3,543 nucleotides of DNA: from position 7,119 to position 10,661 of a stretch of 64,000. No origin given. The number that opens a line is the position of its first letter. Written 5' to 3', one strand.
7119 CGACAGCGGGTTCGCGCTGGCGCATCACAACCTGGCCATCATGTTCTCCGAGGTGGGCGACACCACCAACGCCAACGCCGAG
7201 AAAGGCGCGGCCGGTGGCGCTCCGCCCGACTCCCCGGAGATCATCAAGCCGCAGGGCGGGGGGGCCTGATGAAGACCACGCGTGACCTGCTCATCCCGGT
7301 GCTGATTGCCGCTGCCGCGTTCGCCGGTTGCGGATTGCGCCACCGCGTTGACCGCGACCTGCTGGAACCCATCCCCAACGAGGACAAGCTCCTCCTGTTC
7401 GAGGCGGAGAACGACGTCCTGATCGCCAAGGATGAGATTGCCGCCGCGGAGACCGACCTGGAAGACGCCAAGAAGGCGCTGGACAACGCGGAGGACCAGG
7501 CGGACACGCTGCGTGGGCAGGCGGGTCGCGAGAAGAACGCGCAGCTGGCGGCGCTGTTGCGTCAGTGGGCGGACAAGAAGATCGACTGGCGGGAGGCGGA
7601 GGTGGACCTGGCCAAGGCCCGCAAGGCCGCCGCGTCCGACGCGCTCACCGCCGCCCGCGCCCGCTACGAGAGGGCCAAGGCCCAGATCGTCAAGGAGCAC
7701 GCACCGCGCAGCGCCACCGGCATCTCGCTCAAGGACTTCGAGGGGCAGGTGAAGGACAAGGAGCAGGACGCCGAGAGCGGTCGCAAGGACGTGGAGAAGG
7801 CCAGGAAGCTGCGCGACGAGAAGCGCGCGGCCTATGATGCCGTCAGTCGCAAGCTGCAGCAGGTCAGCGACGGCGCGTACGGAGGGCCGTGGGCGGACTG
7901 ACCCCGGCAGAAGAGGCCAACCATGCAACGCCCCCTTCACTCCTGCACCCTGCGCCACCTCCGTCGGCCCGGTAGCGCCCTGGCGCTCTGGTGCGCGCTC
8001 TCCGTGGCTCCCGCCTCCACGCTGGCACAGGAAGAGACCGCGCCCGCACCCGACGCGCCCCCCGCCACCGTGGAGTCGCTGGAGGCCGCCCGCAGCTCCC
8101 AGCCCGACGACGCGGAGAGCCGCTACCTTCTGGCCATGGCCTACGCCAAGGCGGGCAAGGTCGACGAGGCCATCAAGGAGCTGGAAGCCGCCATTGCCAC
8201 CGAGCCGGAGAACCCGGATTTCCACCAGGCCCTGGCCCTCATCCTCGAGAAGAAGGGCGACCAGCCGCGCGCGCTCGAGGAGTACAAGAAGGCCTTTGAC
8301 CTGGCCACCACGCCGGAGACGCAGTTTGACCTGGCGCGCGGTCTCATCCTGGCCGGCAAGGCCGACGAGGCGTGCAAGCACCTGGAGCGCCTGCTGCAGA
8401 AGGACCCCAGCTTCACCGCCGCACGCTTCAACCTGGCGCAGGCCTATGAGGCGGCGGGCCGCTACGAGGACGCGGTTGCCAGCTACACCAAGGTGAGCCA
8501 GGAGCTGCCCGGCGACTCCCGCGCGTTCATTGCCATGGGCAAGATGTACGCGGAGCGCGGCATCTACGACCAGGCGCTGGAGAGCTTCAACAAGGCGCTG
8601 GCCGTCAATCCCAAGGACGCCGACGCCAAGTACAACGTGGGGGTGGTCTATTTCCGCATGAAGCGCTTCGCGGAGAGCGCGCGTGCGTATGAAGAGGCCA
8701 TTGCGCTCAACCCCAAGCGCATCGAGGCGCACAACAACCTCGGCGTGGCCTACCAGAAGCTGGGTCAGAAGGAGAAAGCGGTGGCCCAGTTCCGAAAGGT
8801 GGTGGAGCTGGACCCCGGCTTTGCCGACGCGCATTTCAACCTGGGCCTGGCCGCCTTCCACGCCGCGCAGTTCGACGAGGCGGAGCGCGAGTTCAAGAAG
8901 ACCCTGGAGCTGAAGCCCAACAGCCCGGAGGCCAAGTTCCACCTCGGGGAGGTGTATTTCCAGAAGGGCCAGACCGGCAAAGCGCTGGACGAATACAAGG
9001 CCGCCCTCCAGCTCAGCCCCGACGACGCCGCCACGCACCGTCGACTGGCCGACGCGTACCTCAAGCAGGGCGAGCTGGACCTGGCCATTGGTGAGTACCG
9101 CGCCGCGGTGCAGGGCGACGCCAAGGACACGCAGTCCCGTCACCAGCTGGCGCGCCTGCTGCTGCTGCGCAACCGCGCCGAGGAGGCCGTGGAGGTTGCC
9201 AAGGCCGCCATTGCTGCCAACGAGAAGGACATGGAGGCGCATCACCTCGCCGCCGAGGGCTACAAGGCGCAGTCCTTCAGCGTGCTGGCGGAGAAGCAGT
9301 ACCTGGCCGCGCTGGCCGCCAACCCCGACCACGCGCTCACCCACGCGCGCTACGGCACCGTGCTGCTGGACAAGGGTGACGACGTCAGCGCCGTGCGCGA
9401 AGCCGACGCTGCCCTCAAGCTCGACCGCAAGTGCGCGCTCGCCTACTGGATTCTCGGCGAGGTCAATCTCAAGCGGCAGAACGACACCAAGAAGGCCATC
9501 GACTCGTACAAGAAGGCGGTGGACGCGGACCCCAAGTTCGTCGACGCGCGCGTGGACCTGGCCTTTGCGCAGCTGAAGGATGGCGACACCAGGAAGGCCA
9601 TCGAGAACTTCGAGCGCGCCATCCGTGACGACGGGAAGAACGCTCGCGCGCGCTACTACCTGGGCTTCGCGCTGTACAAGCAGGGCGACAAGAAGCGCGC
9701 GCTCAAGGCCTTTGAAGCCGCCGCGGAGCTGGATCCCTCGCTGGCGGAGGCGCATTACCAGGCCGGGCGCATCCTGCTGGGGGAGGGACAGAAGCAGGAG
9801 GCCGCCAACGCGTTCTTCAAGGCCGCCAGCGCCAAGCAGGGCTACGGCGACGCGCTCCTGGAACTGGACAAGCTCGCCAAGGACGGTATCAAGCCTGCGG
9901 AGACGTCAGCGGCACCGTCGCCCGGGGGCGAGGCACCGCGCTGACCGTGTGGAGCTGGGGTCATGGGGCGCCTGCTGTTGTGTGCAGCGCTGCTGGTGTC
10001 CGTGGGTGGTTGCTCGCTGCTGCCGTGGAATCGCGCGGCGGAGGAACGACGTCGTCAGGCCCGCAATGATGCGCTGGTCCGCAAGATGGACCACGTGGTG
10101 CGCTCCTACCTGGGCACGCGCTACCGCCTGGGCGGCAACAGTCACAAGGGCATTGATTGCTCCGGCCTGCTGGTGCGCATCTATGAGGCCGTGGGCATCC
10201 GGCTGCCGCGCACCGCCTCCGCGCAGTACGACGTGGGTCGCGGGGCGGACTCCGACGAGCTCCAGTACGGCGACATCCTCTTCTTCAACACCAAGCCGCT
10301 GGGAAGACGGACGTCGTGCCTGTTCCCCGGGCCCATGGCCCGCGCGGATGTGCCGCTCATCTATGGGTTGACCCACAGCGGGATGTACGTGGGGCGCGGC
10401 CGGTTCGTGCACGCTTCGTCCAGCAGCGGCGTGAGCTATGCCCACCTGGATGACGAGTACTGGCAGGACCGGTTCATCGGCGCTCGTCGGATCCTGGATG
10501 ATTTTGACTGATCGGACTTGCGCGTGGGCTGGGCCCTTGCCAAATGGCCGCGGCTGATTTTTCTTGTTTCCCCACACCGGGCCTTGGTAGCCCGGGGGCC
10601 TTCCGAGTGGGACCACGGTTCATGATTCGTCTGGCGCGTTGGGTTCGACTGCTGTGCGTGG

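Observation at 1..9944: Glt/Nfs-like envelope-spanning machinery operon: PglI/AgmX-domain, two beta-barrel paralogs, three TPR proteins and a lipoprotein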

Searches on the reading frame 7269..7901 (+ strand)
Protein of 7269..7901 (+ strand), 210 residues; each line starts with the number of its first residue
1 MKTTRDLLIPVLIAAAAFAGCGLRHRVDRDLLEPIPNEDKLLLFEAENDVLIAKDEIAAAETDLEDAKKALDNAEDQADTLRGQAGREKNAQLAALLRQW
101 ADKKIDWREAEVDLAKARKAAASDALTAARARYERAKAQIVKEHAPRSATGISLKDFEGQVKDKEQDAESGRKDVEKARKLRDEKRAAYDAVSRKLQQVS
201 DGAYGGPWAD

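Call 4: search_protein_families(library=pfam, proteins=[window:7269-7901:+], max_evalue=0.01)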
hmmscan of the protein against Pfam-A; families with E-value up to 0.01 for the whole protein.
window:7269-7901:+ (210 aa): 0 families

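Call 5: search_protein_families(library=ncbifam, proteins=[window:7269-7901:+], max_evalue=0.01)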
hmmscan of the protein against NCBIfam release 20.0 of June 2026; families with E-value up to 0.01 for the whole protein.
window:7269-7901:+ (210 aa): 1 family
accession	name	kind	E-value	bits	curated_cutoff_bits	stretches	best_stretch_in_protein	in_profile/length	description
TIGR02168.1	SMC_prok_B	equivalog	0.00011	20.1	567.35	1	47-200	671-825/1181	chromosome segregation protein SMC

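Call 61: predict_structure(protein=window:7269-7898:+)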
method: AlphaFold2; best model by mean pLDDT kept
length: 210 residues; sequences in the alignment: 1
mean_pLDDT: 75.4   pTM: 0.64
mean pLDDT of the five models: 75.4, 75.4, 67.2, 64.5, 62.7
residues with pLDDT >= 90: 59; 70-90: 78; 50-70: 46; < 50: 27
segments of 3 or more residues with pLDDT < 50: 14-20, 22-27, 147-149, 205-207
pLDDT, mean of each block of 10 residues (from residue 1): 51 47 46 60 78 88 94 93 87 88 93 91 84 73 56 63 75 89 93 85 51
secondary structure, 60 per line:
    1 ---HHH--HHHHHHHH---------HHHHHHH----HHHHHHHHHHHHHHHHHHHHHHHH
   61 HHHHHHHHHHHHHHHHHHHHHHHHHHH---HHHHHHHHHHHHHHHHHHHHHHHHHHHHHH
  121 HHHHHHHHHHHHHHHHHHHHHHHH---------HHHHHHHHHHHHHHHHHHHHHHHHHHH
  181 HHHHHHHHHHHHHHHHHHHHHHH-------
elements in order: H9-16 H26-32 H37-87 H91-144 H154-203
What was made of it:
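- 7269..7901 (+): g6: 210-aa lipoprotein (lipobox FAGC) predicted as three long helices. It is a conserved member of the cluster with no Glt counterpart. The single-sequence AlphaFold2 model (pLDDT 75) has helices at 37-87, 91-144 and 154-203 (call 61).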

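Call 64: fold_search(model_id=the predicted structure, library=pdb)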
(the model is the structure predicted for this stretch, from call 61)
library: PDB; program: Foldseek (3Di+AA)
matches with E <= 10: 813; with E <= 0.001: 0
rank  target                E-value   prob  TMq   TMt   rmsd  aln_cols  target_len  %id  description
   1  8a1g_D                6.1e-03  1.00  0.49  0.55   6.1       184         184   15  Structure of the SNX1-SNX5 complex (released 2023-06-14)
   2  8a1g_C                9.5e-03  1.00  0.52  0.58   5.7       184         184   15  Structure of the SNX1-SNX5 complex (released 2023-06-14)
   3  8afz_A                9.5e-03  1.00  0.33  0.19  20.3       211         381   14  Architecture of the ESCPE-1 membrane coat (released 2023-06-21)
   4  4nqi_C                1.1e-02  1.00  0.33  0.31  15.6       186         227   15  Structure of the N-terminal I-BAR domain (1-259) of D.Discoideum IBARa (released 2014-02-05)
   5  9uhd                  1.2e-02  0.99  0.31  0.31  13.9       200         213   15  Structure of FAM92A BAR domain (released 2025-07-16)
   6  4nqi_D                1.3e-02  1.00  0.34  0.32  16.1       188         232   16  Structure of the N-terminal I-BAR domain (1-259) of D.Discoideum IBARa (released 2014-02-05)
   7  1i4t_B                1.4e-02  1.00  0.47  0.53   7.3       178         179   12  CRYSTAL STRUCTURE ANALYSIS OF RAC1-GMPPNP IN COMPLEX WITH ARFAPTIN (released 2001-05-16)
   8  8abq_B                1.6e-02  1.00  0.35  0.34  17.0       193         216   18  Structure of the SNX1-SNX5 complex, Pt derivative (released 2023-06-21)
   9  8a1g_A                1.7e-02  1.00  0.35  0.34  18.4       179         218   16  Structure of the SNX1-SNX5 complex (released 2023-06-14)
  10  6ixv_A                2.0e-02  1.00  0.41  0.39  20.8       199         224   15  Crystal structure of SH3BP5-Rab11a (released 2019-03-20)
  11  4nqi_B                2.1e-02  0.99  0.33  0.32  15.4       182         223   16  Structure of the N-terminal I-BAR domain (1-259) of D.Discoideum IBARa (released 2014-02-05)
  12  4nqi_A                2.2e-02  0.99  0.33  0.32  12.5       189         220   15  Structure of the N-terminal I-BAR domain (1-259) of D.Discoideum IBARa (released 2014-02-05)
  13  3qe6_A                2.2e-02  0.99  0.32  0.25  23.9       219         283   10  Mouse PACSIN 3 F-BAR domain structure (released 2012-01-25)
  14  5jdo_A                2.2e-02  0.96  0.29  0.25  12.4       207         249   16  T. congolense haptoglobin-haemoglobin receptor in complex with haemoglobin (released 2016-04-27)
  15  6ixf_A                2.3e-02  1.00  0.39  0.37  23.2       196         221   16  Crystal structure of SeMet apo SH3BP5 (P41) (released 2019-03-20)
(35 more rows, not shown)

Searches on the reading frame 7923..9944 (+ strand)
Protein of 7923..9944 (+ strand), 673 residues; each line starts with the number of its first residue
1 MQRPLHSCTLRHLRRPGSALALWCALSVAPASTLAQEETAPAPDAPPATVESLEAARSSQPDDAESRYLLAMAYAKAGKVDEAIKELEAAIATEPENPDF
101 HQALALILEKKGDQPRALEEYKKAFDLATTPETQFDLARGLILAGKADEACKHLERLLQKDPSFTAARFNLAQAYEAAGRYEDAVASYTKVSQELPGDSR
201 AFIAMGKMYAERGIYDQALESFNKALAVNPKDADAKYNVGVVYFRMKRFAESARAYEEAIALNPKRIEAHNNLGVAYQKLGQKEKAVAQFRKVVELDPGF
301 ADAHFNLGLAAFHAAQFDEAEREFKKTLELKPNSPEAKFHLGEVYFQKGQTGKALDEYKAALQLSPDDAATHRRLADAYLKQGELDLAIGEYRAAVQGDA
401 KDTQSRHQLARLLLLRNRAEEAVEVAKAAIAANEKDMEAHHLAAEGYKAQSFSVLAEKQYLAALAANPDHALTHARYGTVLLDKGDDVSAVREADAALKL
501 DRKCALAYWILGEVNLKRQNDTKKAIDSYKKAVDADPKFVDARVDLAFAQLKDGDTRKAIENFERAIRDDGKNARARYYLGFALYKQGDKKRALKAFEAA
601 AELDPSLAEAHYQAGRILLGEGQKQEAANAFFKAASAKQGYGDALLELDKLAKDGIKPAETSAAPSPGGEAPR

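Call 4: search_protein_families(library=pfam, proteins=[window:7923-9944:+], max_evalue=0.01)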
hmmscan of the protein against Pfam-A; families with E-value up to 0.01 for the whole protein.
window:7923-9944:+ (673 aa): 37 families (the best 25 are shown)
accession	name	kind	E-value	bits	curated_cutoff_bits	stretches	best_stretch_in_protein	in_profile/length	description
PF07719.23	TPR_2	-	2.8e-82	264.6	27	8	268-299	2-33/34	Tetratricopeptide repeat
PF13414.12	TPR_11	-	5.1e-81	266.6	26.8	10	342-383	1-42/42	TPR repeat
PF13431.12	TPR_17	-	2.5e-72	233.6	24.4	8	255-287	1-33/34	Tetratricopeptide repeat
PF13432.12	TPR_16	-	1.2e-69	230.6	32.7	11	546-606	3-63/65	Tetratricopeptide repeat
PF00515.34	TPR_1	-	1.4e-65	215.1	27.8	8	268-300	2-34/34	Tetratricopeptide repeat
PF14559.12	TPR_19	-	4.5e-64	213.1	25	11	141-204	1-64/68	Tetratricopeptide repeat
PF13181.12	TPR_8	-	1.2e-56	184.5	25.7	5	268-298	2-32/34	Tetratricopeptide repeat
PF13428.12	TPR_14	-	4e-53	172.7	23.5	6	65-106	2-43/44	Tetratricopeptide repeat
PF13424.12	TPR_12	-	3e-38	130.3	30.1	3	233-297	3-75/77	Tetratricopeptide repeat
PF13174.12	TPR_6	-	5.2e-37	124.4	26.3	2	273-298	6-31/33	Tetratricopeptide repeat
PF12895.13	ANAPC3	-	7e-31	106.8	27.2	5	555-633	4-81/82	Anaphase-promoting complex, cyclosome, subunit 3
PF13176.12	TPR_7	-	2.1e-29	99.5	27.9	1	169-194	3-27/36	Tetratricopeptide repeat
PF13371.12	TPR_9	-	1.6e-28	99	35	4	59-106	24-71/73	Tetratricopeptide repeat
PF14561.12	TPR_20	-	7.8e-28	97.1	25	3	48-87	6-45/90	Tetratricopeptide repeat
PF23914.1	TPR_CcmH_CycH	-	1.6e-27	96.8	42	4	507-603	52-150/158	Cytochrome c-type biogenesis protein H TPR domain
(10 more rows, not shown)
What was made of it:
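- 7923..9944 (+): g7: 673-aa periplasmic TPR protein with a signal peptide. It is a conserved member of the cluster. TPR_2, TPR_11 and related families reach E down to 1e-82 (call 4).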

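Call 5: search_protein_families(library=ncbifam, proteins=[window:7923-9944:+], max_evalue=0.01)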
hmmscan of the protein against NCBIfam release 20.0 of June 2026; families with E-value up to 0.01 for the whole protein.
window:7923-9944:+ (673 aa): 47 families (the best 25 are shown)
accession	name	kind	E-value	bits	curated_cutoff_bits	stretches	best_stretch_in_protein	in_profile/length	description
NF040959.1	MamA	equivalog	8e-82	273.6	200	6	139-297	45-203/204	magnetosome protein MamA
TIGR02917.1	PEP_TPR_lipo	equivalog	1.4e-67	228.4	312.2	4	131-367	56-293/899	XrtA/PEP-CTERM system TPR-repeat protein PrsT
TIGR02521.1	type_IV_pilW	equivalog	3.3e-61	206.8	154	6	203-354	35-188/234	type IV pilus biogenesis/stability protein PilW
NF033762.1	social_mot_Tgl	equivalog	9.2e-52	175.9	225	4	111-290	44-227/252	social motility TPR repeat lipoprotein Tgl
NF033758.1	gliding_GltE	equivalog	7.2e-44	150.4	225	4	289-509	74-294/411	adventurous gliding motility TPR repeat lipoprotein GltE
TIGR02552.1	LcrH_SycD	equivalog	4.8e-38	130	104.8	5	277-369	26-120/136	SycD/LcrH family type III secretion system chaperone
TIGR00990.1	3a0801s09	subfamily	9.3e-33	113.7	757.25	3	179-292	345-458/615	mitochondrial import receptor subunit TOM70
NF047507.1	TPR_BatC_Lepto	exception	4.9e-32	111.1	175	4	204-307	29-136/214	TPR repeat-containing protein BatC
TIGR02795.1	tol_pal_ybgF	equivalog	1.6e-31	109.4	90.1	4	211-298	14-107/119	tol-pal system protein YbgF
NF047371.1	FlcA_CTERM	equivalog_domain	2e-30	105.9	300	4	551-635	450-534/646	periplasmic flagellar collar protein FlcA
NF033920.0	C39_PA2778_fam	equivalog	3.9e-30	105.1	150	6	512-605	162-255/255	PA2778 family cysteine peptidase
NF053607.1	CHU_0125_OmpA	equivalog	3.9e-29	101.6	620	5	209-295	29-115/639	CHU_0125 family OmpA-like outer membrane integrity protein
NF002725.1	PRK02603.1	equivalog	5.5e-29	101.4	143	6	176-257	46-130/173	photosystem I assembly protein Ycf3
NF052415.1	T3SS_chap_SctY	equivalog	3.4e-26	91.8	70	3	53-122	29-101/106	type III secretion apparatus assembly chaperone SctY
NF008757.0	PRK11788.1-5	equivalog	1.6e-25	90.1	363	3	56-298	27-280/388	lipopolysaccharide assembly protein LapB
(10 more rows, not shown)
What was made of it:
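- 7923..9944 (+): The GltE model gives 150 bits against a cut-off of 225, and generic TPR models score higher (call 5).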

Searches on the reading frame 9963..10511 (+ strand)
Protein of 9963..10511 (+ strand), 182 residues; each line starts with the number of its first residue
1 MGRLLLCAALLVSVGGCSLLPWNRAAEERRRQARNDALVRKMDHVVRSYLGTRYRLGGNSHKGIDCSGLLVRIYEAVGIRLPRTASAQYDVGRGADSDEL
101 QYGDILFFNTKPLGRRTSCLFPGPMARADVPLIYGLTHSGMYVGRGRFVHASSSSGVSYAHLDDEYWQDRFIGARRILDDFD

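Call 4: search_protein_families(library=pfam, proteins=[window:9963-10511:+], max_evalue=0.01)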
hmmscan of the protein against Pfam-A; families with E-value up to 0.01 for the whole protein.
window:9963-10511:+ (182 aa): 2 families
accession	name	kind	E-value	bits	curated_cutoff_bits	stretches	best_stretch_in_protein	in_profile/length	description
PF00877.26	NLPC_P60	-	2.7e-26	92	23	2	51-111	1-62/105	NlpC/P60 family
PF05708.18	Peptidase_C92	-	0.0024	18.4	27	0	35-85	77-129/166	Permuted papain-like amidase enzyme, YaeF/YiiX, C92 family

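Call 5: search_protein_families(library=ncbifam, proteins=[window:9963-10511:+], max_evalue=0.01)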
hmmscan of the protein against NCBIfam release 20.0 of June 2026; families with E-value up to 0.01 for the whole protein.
window:9963-10511:+ (182 aa): 8 families
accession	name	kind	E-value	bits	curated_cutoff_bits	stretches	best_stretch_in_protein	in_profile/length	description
NF008096.1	PRK10838.1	equivalog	5.1e-28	98.1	186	2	42-116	71-146/189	bifunctional murein DD-endopeptidase/murein LD-carboxypeptidase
NF010495.0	PRK13914.1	equivalog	3.3e-12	46.1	647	1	47-109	374-436/481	invasion associated endopeptidase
NF040678.1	EntFM_CwpFM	equivalog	5.1e-11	42.2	720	1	42-173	315-426/430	enterotoxin EntFM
NF038345.1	wall_hydro_RipC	exception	1.4e-10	41.2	425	1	48-108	260-320/362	peptidoglycan hydrolase RipC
NF033743.1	NlpC_inact_RipD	exception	1.7e-10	40.7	215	1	58-123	87-150/181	NlpC/P60 family peptidoglycan-binding protein RipD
NF046048.1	NlpC_P60_DIP1281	equivalog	5.9e-10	38.6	517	1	61-108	495-542/587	DIP1281 family NlpC/P60 protein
NF033742.1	NlpC_p60_RipB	exception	1e-09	38.4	335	1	60-117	111-166/206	NlpC/P60 family peptidoglycan endopeptidase RipB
NF033741.1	NlpC_p60_RipA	exception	1.3e-09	37.6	625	1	58-110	360-412/457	NlpC/P60 family peptidoglycan endopeptidase RipA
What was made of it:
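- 9963..10511 (+): g8: 182-aa NlpC/P60 lipoprotein (lipobox VGGC) of the MepS-like peptidoglycan endopeptidase type. It lies 18 nt after g7 and is present at this position only in this lineage. PF00877 gives E 2.7e-26 and NF008096 gives E 5e-28 (calls 4, 5).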
